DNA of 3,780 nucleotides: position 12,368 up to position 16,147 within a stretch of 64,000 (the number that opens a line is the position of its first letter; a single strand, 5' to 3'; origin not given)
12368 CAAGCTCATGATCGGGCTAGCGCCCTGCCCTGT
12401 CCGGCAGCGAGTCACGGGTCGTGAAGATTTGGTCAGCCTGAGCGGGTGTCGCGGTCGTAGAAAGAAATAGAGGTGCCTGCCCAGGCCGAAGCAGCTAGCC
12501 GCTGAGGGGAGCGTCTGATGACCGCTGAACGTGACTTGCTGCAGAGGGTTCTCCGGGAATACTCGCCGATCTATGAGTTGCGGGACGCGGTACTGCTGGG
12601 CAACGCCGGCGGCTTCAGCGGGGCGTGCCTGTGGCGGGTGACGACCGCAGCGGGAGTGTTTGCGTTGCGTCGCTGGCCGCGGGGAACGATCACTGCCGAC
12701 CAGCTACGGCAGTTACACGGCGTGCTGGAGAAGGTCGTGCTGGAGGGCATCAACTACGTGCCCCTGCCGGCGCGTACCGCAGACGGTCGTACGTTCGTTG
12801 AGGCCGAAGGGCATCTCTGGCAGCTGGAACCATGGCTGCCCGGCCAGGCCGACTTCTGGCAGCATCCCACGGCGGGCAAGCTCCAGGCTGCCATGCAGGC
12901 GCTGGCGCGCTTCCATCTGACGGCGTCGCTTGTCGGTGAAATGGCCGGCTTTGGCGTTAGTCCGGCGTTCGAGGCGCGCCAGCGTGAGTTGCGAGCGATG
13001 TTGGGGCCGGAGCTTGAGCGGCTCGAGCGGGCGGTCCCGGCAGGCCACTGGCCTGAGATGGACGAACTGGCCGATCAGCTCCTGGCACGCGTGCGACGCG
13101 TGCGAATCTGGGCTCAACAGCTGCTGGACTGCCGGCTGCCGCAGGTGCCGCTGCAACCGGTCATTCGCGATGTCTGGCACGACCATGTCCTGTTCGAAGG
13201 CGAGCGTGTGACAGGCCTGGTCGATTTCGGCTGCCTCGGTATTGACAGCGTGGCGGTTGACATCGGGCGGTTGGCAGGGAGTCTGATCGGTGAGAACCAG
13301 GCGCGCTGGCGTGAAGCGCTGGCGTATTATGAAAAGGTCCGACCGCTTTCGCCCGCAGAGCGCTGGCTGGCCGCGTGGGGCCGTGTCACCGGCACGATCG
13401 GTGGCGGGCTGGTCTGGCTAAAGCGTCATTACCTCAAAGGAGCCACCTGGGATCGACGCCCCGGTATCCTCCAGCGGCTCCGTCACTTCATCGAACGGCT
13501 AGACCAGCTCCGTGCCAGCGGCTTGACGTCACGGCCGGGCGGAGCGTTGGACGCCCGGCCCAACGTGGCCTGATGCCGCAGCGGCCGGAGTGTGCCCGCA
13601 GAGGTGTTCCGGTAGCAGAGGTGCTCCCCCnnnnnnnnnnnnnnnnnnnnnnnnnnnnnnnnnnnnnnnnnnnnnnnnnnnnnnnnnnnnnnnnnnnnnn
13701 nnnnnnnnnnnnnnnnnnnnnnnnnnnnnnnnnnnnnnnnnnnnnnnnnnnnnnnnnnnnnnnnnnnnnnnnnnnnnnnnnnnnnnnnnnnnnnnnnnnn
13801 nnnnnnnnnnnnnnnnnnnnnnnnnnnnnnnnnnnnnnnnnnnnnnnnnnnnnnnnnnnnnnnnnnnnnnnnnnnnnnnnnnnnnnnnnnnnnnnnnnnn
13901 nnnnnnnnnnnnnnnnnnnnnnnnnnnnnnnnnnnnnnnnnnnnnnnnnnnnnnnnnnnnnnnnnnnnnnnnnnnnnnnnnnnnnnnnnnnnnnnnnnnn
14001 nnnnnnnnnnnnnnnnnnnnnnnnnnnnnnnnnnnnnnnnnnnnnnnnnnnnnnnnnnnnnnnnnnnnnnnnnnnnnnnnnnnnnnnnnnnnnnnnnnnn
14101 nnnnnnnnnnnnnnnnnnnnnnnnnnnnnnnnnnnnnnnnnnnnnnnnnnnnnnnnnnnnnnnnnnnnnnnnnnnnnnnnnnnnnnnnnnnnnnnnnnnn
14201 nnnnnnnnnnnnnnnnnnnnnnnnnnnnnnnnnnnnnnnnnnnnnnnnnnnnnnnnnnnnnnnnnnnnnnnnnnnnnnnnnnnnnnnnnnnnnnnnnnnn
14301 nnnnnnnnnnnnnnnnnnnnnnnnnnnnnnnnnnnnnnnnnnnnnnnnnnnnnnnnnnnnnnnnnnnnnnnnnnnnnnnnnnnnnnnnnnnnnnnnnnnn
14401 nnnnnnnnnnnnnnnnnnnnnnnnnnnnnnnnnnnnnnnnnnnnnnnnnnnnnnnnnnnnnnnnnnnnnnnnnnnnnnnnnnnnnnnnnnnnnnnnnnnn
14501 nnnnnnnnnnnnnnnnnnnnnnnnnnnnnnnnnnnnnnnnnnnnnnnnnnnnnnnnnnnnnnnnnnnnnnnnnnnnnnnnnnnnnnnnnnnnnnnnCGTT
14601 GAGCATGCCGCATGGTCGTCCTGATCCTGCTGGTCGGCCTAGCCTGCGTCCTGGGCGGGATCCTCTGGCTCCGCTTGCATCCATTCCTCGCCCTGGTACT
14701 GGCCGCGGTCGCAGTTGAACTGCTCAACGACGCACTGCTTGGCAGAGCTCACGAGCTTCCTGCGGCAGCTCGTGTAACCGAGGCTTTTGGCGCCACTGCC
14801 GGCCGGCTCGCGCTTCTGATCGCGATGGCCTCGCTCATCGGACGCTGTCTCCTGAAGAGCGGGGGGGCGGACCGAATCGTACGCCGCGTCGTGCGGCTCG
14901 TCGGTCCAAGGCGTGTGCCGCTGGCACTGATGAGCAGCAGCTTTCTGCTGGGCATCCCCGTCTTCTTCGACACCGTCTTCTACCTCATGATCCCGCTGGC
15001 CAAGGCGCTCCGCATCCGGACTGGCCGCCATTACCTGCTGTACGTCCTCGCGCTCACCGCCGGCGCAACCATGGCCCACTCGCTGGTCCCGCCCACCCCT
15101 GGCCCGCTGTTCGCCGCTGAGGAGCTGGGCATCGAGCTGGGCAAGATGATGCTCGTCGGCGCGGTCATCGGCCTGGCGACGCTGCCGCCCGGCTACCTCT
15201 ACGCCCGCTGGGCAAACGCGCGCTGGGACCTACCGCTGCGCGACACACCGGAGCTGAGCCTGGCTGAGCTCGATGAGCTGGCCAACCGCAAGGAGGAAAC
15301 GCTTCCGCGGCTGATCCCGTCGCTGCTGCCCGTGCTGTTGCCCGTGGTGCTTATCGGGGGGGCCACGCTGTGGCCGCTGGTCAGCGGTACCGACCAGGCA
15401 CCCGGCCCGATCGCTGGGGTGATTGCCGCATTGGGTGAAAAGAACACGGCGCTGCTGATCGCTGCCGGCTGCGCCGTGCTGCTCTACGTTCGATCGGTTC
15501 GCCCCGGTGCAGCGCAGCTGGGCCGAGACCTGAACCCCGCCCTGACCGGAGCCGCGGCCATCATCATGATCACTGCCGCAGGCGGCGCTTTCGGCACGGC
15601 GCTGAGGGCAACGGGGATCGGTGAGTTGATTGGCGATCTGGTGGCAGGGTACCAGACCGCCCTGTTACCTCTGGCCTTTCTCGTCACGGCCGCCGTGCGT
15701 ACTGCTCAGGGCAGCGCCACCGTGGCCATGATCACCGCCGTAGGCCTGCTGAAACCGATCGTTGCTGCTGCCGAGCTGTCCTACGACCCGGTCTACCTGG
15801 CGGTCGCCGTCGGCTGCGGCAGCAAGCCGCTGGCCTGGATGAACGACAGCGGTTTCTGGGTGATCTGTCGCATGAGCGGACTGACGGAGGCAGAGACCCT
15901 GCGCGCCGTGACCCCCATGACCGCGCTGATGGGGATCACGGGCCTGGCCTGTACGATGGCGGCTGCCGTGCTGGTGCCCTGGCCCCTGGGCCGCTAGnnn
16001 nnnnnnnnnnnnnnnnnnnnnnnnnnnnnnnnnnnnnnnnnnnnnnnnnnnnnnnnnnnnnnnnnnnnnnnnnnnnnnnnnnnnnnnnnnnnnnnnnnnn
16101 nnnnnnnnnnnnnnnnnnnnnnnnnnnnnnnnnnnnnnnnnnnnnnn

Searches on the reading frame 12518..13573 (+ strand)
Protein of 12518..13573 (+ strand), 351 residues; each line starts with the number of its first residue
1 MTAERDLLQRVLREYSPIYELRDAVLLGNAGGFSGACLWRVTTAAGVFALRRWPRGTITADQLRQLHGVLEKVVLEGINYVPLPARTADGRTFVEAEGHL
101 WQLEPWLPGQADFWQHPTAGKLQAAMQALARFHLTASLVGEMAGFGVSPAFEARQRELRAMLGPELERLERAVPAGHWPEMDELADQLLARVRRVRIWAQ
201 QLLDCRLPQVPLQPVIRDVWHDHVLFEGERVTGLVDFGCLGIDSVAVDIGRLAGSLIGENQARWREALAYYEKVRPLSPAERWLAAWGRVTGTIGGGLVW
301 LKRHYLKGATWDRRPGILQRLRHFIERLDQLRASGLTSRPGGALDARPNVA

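Call 21: search_protein_families(library=pfam, proteins=[window:12518-13573:+], max_evalue=0.001)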
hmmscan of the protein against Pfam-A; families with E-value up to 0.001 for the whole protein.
window:12518-13573:+ (351 aa): 1 family
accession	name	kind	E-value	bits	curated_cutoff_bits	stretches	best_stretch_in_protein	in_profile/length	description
PF01636.29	APH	-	1.6e-17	64.5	23.2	1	29-273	5-230/239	Phosphotransferase enzyme family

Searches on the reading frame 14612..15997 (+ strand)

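Call 21: search_protein_families(library=pfam, proteins=[window:14612-15997:+], max_evalue=0.001)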
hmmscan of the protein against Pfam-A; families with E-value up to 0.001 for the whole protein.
window:14612-15997:+ (461 aa): 2 families
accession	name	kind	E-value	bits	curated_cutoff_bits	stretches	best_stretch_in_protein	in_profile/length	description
PF02447.22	GntP_permease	-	1.8e-85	287.7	22.5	1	1-453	1-439/440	GntP family permease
PF03600.22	CitMHS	-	1.1e-16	61.4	31.9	1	24-401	12-336/336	Citrate transporter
